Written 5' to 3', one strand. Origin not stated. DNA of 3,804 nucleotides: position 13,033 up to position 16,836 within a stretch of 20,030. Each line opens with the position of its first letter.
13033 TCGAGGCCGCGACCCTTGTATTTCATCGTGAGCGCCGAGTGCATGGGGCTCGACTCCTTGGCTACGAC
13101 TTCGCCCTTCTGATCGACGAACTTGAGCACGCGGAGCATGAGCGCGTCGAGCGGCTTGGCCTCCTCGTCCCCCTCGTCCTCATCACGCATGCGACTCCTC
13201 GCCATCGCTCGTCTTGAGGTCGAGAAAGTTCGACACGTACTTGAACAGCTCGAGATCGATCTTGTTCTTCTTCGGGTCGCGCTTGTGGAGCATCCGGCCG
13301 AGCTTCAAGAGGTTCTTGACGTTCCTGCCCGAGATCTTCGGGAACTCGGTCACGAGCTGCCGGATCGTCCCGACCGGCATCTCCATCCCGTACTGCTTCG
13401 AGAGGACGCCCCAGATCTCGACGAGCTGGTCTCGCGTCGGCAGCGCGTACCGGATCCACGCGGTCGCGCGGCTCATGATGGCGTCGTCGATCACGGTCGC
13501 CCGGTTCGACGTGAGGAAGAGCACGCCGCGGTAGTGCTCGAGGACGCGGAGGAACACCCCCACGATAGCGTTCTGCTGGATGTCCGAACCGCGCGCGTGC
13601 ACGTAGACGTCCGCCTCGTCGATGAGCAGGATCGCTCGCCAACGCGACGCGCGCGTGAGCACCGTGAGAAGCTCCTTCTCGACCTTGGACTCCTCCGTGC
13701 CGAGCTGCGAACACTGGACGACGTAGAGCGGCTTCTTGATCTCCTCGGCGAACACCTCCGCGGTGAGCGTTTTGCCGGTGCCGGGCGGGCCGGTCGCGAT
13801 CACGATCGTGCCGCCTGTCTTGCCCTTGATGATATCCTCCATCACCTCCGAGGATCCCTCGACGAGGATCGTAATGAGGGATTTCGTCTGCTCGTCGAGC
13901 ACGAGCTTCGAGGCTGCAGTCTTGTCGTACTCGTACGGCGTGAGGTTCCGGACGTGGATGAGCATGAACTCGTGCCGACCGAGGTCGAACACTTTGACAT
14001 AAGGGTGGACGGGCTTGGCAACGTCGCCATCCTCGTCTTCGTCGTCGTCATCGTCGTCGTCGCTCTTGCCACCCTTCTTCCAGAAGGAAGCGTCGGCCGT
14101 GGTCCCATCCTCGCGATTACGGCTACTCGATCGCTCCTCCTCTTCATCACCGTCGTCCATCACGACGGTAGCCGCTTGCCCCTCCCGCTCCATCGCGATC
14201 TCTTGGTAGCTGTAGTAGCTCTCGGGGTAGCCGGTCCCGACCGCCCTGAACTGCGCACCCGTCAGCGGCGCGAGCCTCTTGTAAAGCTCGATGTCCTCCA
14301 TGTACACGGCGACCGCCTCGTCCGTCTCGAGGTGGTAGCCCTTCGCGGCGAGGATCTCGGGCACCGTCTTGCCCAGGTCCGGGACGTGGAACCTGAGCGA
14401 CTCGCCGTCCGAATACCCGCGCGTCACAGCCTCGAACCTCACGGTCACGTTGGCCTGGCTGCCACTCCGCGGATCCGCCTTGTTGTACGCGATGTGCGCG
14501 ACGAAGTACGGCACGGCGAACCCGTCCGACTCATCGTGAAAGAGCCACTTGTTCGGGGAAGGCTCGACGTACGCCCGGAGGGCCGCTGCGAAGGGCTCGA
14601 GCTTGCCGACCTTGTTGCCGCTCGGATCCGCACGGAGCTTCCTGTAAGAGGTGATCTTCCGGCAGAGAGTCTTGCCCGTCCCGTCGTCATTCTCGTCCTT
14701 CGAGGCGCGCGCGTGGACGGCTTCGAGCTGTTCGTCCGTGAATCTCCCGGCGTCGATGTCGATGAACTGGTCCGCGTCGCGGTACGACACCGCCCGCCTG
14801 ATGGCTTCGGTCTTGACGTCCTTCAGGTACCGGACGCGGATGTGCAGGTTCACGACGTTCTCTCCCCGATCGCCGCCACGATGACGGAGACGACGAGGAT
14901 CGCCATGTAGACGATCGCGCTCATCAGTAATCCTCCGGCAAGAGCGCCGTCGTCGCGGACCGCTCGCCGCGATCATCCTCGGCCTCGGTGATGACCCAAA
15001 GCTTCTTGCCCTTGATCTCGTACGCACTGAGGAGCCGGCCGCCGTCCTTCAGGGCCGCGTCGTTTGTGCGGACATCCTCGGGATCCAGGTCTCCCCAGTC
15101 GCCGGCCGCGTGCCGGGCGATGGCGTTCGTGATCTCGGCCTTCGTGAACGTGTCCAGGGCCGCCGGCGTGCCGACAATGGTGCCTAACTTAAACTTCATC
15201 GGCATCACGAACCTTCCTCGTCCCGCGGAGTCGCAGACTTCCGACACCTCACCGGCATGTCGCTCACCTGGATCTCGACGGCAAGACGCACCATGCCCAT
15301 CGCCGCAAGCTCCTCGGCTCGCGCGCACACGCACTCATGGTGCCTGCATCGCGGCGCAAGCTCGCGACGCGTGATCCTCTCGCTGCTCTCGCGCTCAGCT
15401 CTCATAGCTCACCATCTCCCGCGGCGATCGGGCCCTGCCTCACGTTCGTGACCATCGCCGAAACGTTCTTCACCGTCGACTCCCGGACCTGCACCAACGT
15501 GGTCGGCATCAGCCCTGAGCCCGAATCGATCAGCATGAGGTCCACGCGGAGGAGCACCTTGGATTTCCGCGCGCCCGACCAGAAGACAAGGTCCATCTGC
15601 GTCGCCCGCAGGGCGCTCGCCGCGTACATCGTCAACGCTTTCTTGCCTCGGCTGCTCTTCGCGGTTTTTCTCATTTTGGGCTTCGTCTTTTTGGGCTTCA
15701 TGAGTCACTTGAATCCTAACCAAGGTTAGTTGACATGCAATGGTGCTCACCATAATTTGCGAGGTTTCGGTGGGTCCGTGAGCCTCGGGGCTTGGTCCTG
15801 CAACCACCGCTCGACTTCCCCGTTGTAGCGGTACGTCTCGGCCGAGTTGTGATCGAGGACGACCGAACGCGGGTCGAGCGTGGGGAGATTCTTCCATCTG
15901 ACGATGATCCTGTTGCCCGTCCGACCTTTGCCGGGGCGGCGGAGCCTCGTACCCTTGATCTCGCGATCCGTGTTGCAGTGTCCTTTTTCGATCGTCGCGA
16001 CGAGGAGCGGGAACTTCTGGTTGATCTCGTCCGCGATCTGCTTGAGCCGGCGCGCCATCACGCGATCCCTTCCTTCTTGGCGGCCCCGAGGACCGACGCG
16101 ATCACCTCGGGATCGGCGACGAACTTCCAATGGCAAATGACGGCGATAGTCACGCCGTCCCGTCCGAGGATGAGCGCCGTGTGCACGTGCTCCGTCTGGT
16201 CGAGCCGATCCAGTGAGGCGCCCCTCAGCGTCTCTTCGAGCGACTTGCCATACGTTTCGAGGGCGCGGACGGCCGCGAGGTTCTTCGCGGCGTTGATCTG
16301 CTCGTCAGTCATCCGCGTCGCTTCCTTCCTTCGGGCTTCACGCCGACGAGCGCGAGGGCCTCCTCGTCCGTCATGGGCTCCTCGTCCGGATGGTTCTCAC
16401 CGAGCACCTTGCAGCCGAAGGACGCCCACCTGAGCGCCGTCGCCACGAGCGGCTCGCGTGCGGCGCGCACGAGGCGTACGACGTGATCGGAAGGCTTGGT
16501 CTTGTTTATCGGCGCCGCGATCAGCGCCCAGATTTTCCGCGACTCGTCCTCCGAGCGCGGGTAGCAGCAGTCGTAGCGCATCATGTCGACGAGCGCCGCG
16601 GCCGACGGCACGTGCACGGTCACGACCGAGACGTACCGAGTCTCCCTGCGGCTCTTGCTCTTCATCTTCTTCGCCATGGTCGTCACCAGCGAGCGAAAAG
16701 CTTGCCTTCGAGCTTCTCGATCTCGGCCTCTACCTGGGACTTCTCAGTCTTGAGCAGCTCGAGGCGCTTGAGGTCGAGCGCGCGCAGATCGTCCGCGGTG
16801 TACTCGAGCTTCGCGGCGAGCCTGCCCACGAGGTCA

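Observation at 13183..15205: AAA+ ATPase with novel N-terminal domain and poly-Asp linker, preceded by a translationally coupled 24-aa transmembrane micro-peptide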

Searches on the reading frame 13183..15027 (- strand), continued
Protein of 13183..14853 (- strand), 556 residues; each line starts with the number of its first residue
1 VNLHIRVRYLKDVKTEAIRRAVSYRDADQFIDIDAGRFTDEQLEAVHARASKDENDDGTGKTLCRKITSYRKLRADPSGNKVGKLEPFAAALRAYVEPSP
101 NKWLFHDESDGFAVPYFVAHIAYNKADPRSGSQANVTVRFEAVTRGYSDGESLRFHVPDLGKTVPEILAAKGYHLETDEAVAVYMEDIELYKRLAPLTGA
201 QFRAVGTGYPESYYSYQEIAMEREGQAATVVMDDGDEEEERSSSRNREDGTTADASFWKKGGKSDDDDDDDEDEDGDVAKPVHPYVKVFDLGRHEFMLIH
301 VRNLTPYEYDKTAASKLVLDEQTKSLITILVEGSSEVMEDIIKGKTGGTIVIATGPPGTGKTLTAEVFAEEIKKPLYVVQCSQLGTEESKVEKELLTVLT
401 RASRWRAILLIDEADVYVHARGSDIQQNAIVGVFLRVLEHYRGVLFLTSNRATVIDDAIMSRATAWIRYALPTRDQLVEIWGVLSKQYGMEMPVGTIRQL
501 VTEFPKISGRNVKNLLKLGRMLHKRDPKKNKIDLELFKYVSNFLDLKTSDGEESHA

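Call 40: search_protein_families(library=ncbifam, proteins=[window:13183-14853:-], max_evalue=0.01)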
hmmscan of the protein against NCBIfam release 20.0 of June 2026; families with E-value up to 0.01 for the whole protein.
window:13183-14853:- (556 aa): 13 families
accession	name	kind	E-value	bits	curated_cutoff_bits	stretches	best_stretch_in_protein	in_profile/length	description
NF042959.1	IteA_antiphage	equivalog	3.4e-11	42.9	510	1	308-516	85-297/367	anti-phage ATPase IteA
TIGR01243.1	CDC48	subfamily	5.4e-06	25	802.65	1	350-517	489-666/733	CDC48 family AAA ATPase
NF003069.1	PRK03992.1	subfamily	2.3e-05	23.7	500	1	351-527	168-356/379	proteasome-activating nucleotidase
TIGR01242.2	TIGR01242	subfamily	6e-05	22.2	500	1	351-527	151-339/362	proteasome-activating nucleotidase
NF008004.0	PRK10733.1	equivalog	6.3e-05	21.1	1008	1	342-425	180-264/644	ATP-dependent zinc metalloprotease FtsH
TIGR01241.2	FtsH_fam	equivalog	6.4e-05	21.9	600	1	351-426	198-275/598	ATP-dependent zinc metalloprotease FtsH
NF003229.0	PRK04195.1-5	equivalog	9.2e-05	21.3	280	1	340-416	35-114/413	replication factor C large subunit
TIGR00635.1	ruvB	equivalog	9.7e-05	21.5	299.05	1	351-414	33-90/305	Holliday junction branch migration DNA helicase RuvB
NF000868.0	PRK00080.1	equivalog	0.001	18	282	1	351-413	54-110/330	Holliday junction branch migration DNA helicase RuvB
NF003226.0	PRK04195.1-1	equivalog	0.0017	17.4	588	1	336-403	28-90/405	replication factor C large subunit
NF041006.2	cell_div_CdvC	equivalog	0.0023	16.9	650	1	352-428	138-221/370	cell division protein CdvC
NF047748.1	PrtsmActNtasePan1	equivalog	0.0039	16.3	750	1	349-539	183-384/405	proteasome-activating nucleotidase Pan1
TIGR02928.1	TIGR02928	subfamily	0.0086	15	181.3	0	336-374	29-66/366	orc1/cdc6 family replication initiation protein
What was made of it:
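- On IetAS defence system (IetA): 42.9 bits against 510 (call 40).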

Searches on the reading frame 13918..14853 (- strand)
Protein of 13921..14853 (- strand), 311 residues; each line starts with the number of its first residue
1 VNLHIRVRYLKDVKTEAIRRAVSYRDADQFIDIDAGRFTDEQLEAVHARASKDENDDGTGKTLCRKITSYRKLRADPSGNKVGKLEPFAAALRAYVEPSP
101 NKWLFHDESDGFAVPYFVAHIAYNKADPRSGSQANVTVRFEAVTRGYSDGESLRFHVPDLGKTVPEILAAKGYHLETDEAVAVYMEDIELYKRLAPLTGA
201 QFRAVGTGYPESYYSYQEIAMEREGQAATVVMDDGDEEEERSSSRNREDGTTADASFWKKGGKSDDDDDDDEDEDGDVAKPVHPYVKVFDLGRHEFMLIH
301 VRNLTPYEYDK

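Call 50: search_protein_representatives(protein=window:13921-14853:-)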
Query: 311 residues. Proteins with E-value up to 0.001 (for the whole library): 531; up to 1e-10: 302; up to 1e-30: 55. The best 150 are listed.
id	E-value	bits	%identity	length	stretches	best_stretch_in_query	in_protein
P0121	1.0e-61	225.4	65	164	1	1-162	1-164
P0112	9.1e-56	205.9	39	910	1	3-310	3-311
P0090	2.2e-52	194.8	37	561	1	1-310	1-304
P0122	1.8e-51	191.8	40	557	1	21-310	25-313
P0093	3.4e-51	190.9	40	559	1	23-310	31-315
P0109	1.4e-50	188.8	37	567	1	17-311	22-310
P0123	5.9e-50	186.8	37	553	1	9-310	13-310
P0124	4.5e-49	183.9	40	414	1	18-310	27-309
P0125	9.6e-49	182.8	40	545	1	14-310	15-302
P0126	5.6e-47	177.0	39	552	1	15-311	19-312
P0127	7.9e-47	176.5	39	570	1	1-310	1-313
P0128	4.2e-46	174.2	36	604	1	23-311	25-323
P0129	3.0e-45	171.4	41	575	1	2-311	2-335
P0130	3.3e-45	171.2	38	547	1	11-311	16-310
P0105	1.2e-43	166.1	38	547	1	9-310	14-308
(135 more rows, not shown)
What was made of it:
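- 13918..14853 (-): Family-specific N-terminal region (residues 1-312): an alpha/beta-plus-helical part (1-100), a beta-rich part (103-225), and short beta strands (226-306) that I infer form a small barrel. Found in 531 clusters, in all listed hits at the N-terminus, mostly of ~540-600 aa proteins (call 50).
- N-domain in 531 clusters, in all listed hits N-terminal and mostly in ~540-600 aa proteins (call 50).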

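Call 56: predict_structure(alignment_id=A3)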
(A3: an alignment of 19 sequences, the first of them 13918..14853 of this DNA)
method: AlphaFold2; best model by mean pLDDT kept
length: 312 residues; sequences in the alignment: 19
mean_pLDDT: 84.1   pTM: 0.79
mean pLDDT of the five models: 84.1, 83.6, 83.1, 81.6, 78.3
residues with pLDDT >= 90: 146; 70-90: 123; 50-70: 19; < 50: 24
segments of 3 or more residues with pLDDT < 50: 238-247, 262-274
pLDDT, mean of each block of 10 residues (from residue 1): 86 76 83 84 87 73 87 86 92 92 94 94 91 94 84 94 95 96 96 91 93 70 93 68 48 80 42 65 93 92 90 71
secondary structure, 60 per line:
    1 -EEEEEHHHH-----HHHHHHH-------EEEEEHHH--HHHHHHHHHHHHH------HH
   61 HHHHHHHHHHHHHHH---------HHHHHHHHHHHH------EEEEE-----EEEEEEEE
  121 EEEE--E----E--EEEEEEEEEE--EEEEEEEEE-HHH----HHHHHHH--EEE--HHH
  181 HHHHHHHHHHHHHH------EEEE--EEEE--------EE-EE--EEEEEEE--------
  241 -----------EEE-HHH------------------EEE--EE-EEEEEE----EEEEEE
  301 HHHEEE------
elements in order: E2-6 H7-10 H16-22 E30-34 H40-52 H59-75 H85-96 E103-107 E113-124 E135-144 E147-155 H164-170 E173-175 H178-194 E201-204 E207-210 E226-232 E252-254 E277-279 E285-290 E295-300 E304-306

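Call 71: fold_search(model_id=the predicted structure, library=viral)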
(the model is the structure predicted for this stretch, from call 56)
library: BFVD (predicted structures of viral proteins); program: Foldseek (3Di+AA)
matches with E <= 10: 473; with E <= 0.001: 6
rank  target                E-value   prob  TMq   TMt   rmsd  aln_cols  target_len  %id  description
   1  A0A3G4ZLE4            1.0e-06  1.00  0.48  0.23   7.6       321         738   10  ATPase [Terrestrivirus sp.]
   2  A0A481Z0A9            1.6e-06  1.00  0.47  0.24  10.1       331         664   12  AAA family ATPase [Mimivirus LCMiAC01]
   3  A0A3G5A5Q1            4.6e-06  1.00  0.41  0.25   7.1       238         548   11  AAA family ATPase [Homavirus sp.]
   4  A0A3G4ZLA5            5.8e-06  1.00  0.45  0.21  11.2       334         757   11  ATPase [Terrestrivirus sp.]
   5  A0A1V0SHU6            1.3e-05  1.00  0.42  0.31   5.7       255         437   10  AAA family ATPase [Klosneuvirus KNV1]
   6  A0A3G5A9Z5            3.4e-05  1.00  0.46  0.27   8.4       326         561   10  ATPase [Hyperionvirus sp.]
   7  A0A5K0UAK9            1.6e-02  0.82  0.21  0.13  14.6       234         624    9  AAA+ ATPase domain-containing protein [Yasminevirus sp. GU-2018]
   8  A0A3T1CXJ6            7.4e-02  0.44  0.17  0.28  13.6       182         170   14  Uncharacterized protein [Acanthamoeba castellanii medusavirus J1]
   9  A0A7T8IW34            7.8e-02  0.30  0.16  0.25  19.1       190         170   12  Uncharacterized protein [Erwinia phage pEa_SNUABM_5]
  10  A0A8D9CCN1            1.4e-01  0.08  0.12  0.15  23.8       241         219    9  Uncharacterized protein [uncultured marine phage]
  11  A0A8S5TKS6            2.2e-01  0.41  0.14  0.35   6.0        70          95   17  Uncharacterized protein [Podoviridae sp. ctz6O13]
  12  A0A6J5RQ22            3.6e-01  0.44  0.16  0.33  10.8       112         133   12  Uncharacterized protein [uncultured Caudovirales phage]
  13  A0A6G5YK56            3.8e-01  0.23  0.14  0.30  18.1       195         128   11  (no name in the UniProt tables at hand)
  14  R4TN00                3.8e-01  0.18  0.11  0.24   6.4        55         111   22  Uncharacterized protein [Halogranum tailed virus 1]
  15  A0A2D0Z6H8            4.0e-01  0.05  0.10  0.10  17.5       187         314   16  Uncharacterized protein [Vibrio phage JSF10]
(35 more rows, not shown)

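Call 72: search_solved_structures(query=A3, max_evalue=10)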
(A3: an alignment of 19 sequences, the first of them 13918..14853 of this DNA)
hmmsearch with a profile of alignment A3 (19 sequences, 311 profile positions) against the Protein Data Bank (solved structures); distinct sequences matched with E-value up to 10: 5.
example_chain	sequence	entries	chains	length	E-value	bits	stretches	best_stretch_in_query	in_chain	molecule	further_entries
7nhk_p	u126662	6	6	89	0.012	18.3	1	14-88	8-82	30S ribosomal protein S15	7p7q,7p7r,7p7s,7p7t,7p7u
6o8w_o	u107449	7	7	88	0.012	18.3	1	14-88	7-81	30S ribosomal protein S15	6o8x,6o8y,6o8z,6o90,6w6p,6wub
5myj_AO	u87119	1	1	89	0.095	15.4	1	18-91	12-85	30S ribosomal protein S15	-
9jm1_A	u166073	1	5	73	0.23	14.1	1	42-101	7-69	light-responsive oligomer C2-5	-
5wl7_A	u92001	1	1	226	1.3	11.6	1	136-204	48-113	Engineered Chalcone Isomerase ancCHI*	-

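Call 73: search_protein_families(library=pfam, alignment_id=A3, max_evalue=1)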
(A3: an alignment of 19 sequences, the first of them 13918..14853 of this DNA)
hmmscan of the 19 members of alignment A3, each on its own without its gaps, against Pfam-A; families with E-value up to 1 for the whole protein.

A. member 1, window:13918-14853:- (312 aa): 3 families
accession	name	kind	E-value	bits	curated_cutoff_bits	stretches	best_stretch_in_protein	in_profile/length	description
PF07263.16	DMP1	-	0.094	12.2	28.4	1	211-277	46-111/519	Dentin matrix protein 1 (DMP1)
PF02724.19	CDC45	-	0.22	10.2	34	1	221-276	95-150/624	CDC45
PF11596.13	DUF3246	-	0.33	10.8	27.8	1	242-278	40-76/243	Protein of unknown function (DUF3246)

B. families by the number of members that match (of 19 scanned): 9 families
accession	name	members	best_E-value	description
PF23961.1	Phage_tail_terminator_9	1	0.042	Phage neck terminator protein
PF07263.16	DMP1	1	0.094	Dentin matrix protein 1 (DMP1)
PF21648.2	M1E1E6-like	1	0.11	Integron cassette protein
PF23662.1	DUF7152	1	0.17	Domain of unknown function (DUF7152)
PF23013.2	IML1_N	1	0.18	IML1 N-terminal double psi beta barrel domain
PF02724.19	CDC45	1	0.22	CDC45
PF00252.24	Ribosomal_L16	1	0.23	Ribosomal protein L16p/L10e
PF04147.17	Nop14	1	0.3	Nop14-like family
PF11596.13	DUF3246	1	0.33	Protein of unknown function (DUF3246)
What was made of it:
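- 13918..14853 (-): No Pfam or PDB sequence match (calls 72, 73).
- Tried and rejected: Profile searches of the N-domain against PDB and Pfam gave only noise (S15 at E 0.012, low-complexity hits; calls 72, 73).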

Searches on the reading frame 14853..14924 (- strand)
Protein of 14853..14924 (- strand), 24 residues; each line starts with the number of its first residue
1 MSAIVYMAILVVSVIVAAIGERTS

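Call 83: list_cluster_members(proteins=[window:14853-14924:-, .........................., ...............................])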
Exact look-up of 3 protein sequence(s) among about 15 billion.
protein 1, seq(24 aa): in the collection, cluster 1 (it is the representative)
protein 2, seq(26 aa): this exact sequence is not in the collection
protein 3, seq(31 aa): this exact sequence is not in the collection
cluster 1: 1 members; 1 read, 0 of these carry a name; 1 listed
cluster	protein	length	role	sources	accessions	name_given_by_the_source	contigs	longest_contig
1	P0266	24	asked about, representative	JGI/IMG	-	-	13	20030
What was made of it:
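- Tried and rejected: The exact look-up showed only that JGI calls it on 13 contigs (call 83).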

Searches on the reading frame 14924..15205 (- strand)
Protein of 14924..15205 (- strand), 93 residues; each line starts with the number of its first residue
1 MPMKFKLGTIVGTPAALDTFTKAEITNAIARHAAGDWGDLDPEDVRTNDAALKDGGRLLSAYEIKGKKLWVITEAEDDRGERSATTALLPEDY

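Call 5: search_protein_families(library=pfam, proteins=[window:14924-15205:-], max_evalue=0.01)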
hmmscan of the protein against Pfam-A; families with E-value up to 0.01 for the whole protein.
window:14924-15205:- (93 aa): 0 families

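Call 6: search_protein_families(library=phrogs, proteins=[window:14924-15205:-], max_evalue=0.01)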
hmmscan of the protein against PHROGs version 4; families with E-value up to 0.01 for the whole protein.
window:14924-15205:- (93 aa): 0 families

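Call 39: search_protein_families(library=padloc, proteins=[window:14924-15205:-], max_evalue=0.01)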
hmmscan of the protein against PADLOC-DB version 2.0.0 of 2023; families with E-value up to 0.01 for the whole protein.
window:14924-15205:- (93 aa): 0 families

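Call 40: search_protein_families(library=ncbifam, proteins=[window:14924-15205:-], max_evalue=0.01)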
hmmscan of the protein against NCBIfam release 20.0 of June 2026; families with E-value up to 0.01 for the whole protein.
window:14924-15205:- (93 aa): 0 families

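Call 80: search_dna_similar(query=window:14927-15205:-, collection=plasmids, mode=protein, max_rows=8, max_evalue=0.001)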
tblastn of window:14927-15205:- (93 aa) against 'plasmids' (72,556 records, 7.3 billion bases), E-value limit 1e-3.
Records with a match: 183; places in all: 190; records where one place covers at least 80% of the query: 152.
Best place of each record, by identity: <60% 183.
By first word of the organism name: Vibrio 76; Shewanella 15; Pseudomonas 14; Paenibacillus 11; Ralstonia 10; Photobacterium 10; Methylomonas 4; Providencia 4; Xanthomonas 3; Enterobacter 3; and 27 more.
By predicted mobility (MOB-suite, as given by PLSDB): conjugative 81; non-mobilizable 66; mobilizable 36.
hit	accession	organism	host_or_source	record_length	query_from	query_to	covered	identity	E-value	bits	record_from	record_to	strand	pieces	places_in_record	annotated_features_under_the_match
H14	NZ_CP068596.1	Paenibacillus sonchi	cell culture,soil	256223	4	93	97%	52.7%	9e-21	91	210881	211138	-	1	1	hypothetical protein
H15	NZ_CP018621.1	Paenibacillus xylanexedens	bacterial isolate,sediment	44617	4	93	97%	52.7%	2e-20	91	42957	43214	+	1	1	hypothetical protein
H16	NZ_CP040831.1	Paenibacillus polymyxa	Potato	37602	1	93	100%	50.0%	2e-21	94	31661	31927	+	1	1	hypothetical protein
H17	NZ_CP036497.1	Paenibacillus polymyxa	plant,cell culture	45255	1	93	100%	50.0%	2e-20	91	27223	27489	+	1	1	hypothetical protein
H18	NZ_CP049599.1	Paenibacillus polymyxa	cell culture,wasp honeycombs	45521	1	93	100%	50.0%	2e-20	91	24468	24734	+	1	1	hypothetical protein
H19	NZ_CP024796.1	Paenibacillus polymyxa ATCC 842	single cell,soil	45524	1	93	100%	50.0%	2e-20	91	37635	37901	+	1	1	hypothetical protein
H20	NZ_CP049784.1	Paenibacillus polymyxa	cell culture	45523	1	93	100%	50.0%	2e-20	91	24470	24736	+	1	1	hypothetical protein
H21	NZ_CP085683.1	Paenibacillus polymyxa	Healthy Mulberry Endophytes tissue ...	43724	4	93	97%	50.5%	5e-20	89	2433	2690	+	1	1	hypothetical protein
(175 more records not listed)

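Call 81: search_dna_similar(query=window:14927-15205:-, collection=phages, mode=protein, max_rows=8, max_evalue=0.001)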
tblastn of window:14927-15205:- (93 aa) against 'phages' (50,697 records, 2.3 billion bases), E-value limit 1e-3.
Records with a match: 6; places in all: 6; records where one place covers at least 80% of the query: 4.
Best place of each record, by identity: <60% 6.
By first word of the organism name: Bacillus 2; Bacteriophage 2; Tunturiibacter 1; Alicyclobacillus 1.
By host as written in the record: - 2; Tunturiibacter psychrotolerans X4BP1 1; Alicyclobacillus acidoterrestris strain KKP 3133 1; Bacillus cereus 1; Bacillus cereus BC102p 1.
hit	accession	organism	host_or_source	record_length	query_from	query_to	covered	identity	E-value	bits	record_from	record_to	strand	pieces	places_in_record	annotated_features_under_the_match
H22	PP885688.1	Tunturiibacter phage Tunturi_5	Tunturiibacter psychrotolerans X4BP1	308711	4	93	97%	46.2%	3e-15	74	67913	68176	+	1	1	hypothetical protein (x2)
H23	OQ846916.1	Alicyclobacillus phage KKP_3916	Alicyclobacillus acidoterrestris strain ...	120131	1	93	100%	38.3%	4e-12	66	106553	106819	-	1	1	hypothetical protein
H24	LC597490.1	Bacillus phage vB_BceM_WH1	Bacillus cereus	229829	3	93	98%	37.5%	7e-12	65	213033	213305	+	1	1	hypothetical protein_gp270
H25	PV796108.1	Bacillus phage Edson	Bacillus cereus BC102p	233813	3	93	98%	35.4%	9e-11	62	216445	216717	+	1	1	hypothetical protein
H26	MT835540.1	Bacteriophage sp.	human fecal samples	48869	29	93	70%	48.5%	2e-10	61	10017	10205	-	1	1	record has no annotation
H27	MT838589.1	Bacteriophage sp.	human fecal samples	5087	29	93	70%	47.0%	9e-8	53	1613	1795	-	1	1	record has no annotation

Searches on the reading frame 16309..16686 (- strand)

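Call 5: search_protein_families(library=pfam, proteins=[window:16309-16686:-], max_evalue=0.01)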
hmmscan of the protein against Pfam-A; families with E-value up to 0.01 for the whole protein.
window:16309-16686:- (125 aa): 0 families

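Call 6: search_protein_families(library=phrogs, proteins=[window:16309-16686:-], max_evalue=0.01)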
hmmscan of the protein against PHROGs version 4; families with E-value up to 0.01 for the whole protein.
window:16309-16686:- (125 aa): 1 family
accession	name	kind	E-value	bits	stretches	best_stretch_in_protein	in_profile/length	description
phrog_11674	-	unknown function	1.4e-06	29.3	1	33-98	18-82/125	-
